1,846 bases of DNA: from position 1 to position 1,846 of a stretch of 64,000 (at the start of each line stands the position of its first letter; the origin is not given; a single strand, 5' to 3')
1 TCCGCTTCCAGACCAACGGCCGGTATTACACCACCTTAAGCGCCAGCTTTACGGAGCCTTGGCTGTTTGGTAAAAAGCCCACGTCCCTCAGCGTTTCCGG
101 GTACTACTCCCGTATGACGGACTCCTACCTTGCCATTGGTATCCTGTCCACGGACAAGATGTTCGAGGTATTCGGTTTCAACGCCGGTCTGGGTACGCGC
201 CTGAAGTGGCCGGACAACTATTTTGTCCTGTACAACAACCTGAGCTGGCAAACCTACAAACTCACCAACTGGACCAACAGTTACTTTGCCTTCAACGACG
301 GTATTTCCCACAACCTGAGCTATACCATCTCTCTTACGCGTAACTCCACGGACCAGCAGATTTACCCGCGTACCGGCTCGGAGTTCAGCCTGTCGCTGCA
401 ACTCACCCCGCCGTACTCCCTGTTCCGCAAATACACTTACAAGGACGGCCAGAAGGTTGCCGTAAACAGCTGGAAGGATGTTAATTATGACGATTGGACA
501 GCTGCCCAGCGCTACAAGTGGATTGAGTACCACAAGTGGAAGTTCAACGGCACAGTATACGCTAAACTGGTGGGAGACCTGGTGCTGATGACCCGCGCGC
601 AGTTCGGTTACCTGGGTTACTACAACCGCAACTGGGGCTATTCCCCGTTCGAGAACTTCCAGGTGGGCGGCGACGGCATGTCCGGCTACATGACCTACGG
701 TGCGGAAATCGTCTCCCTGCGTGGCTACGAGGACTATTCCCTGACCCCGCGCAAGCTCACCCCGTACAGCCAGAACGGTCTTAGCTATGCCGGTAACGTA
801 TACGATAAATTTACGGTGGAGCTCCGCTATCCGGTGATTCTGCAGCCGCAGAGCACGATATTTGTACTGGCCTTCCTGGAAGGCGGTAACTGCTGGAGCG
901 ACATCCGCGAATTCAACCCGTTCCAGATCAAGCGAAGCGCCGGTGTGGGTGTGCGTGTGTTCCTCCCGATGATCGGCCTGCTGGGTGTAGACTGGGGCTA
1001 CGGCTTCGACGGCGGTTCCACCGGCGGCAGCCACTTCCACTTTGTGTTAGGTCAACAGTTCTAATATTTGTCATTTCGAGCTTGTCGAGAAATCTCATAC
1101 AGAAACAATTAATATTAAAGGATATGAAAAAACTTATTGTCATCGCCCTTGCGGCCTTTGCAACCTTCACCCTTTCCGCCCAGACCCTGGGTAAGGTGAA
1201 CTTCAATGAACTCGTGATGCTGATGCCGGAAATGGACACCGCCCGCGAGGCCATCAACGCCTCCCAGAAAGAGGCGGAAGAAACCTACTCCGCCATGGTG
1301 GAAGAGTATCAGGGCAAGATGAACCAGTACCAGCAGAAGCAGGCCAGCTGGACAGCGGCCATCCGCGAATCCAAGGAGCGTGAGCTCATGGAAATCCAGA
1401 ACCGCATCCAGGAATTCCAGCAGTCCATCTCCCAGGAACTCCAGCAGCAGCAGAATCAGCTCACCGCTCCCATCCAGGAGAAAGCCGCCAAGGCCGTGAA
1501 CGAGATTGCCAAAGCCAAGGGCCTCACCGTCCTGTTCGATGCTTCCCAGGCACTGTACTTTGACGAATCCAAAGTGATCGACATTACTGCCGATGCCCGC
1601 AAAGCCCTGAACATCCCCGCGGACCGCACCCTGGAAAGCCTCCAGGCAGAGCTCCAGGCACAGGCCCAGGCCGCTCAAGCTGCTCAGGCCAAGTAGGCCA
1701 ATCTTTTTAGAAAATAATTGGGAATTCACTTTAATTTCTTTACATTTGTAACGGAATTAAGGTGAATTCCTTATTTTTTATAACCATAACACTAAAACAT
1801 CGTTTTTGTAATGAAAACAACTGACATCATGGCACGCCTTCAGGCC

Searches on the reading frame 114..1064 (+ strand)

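Call 7: search_protein_families(library=pfam, proteins=[window:114-1064:+], max_evalue=0.01)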
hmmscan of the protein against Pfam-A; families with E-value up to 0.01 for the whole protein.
window:114-1064:+ (316 aa): 1 family
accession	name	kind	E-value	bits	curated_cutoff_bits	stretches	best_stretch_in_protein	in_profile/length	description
PF01103.29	Omp85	-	4.8e-23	82.6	24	1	20-316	62-325/325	Omp85 superfamily domain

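Call 8: search_protein_families(library=ncbifam, proteins=[window:114-1064:+], max_evalue=0.01)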
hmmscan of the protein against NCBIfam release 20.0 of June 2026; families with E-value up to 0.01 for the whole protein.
window:114-1064:+ (316 aa): 2 families
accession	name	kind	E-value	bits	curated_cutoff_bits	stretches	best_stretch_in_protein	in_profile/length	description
TIGR03303.1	OM_YaeT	equivalog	2.6e-15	55.9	297.15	1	138-316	571-741/741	outer membrane protein assembly factor BamA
NF047779.1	Omp85_fam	subfamily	0.00067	19.2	200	1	248-316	360-423/423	Omp85 family outer membrane protein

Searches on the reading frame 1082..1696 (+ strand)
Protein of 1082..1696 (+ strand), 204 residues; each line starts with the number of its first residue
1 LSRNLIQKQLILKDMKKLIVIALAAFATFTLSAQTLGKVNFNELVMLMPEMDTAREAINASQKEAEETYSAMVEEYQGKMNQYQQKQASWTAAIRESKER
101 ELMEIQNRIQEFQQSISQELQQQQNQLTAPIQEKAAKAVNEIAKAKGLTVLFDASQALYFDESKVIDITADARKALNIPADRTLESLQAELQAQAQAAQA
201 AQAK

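Call 7: search_protein_families(library=pfam, proteins=[window:1082-1696:+], max_evalue=0.01)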
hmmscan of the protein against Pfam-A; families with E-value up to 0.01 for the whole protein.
window:1082-1696:+ (204 aa): 3 families
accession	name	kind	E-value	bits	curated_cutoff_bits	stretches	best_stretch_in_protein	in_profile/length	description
PF03938.19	OmpH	-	5.1e-26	92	32.4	1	37-175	3-140/141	Outer membrane protein (OmpH-like)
PF17078.10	SHE3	-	0.0057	16.8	30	1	48-166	110-226/228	SWI5-dependent HO expression protein 3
PF13786.12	DUF4179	-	0.0092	16.8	30.1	0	16-81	4-64/94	Domain of unknown function (DUF4179)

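Call 8: search_protein_families(library=ncbifam, proteins=[window:1082-1696:+], max_evalue=0.01)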
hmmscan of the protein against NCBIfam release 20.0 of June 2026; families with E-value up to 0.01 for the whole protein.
window:1082-1696:+ (204 aa): 2 families
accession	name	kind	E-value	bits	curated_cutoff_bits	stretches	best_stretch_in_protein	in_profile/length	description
NF008047.0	PRK10780.1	equivalog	1.2e-07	31.9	237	1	20-174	11-162/165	molecular chaperone Skp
NF005198.1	PRK06669.1-3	equivalog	0.0091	15.2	200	1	13-149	12-144/299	flagellar assembly protein FliH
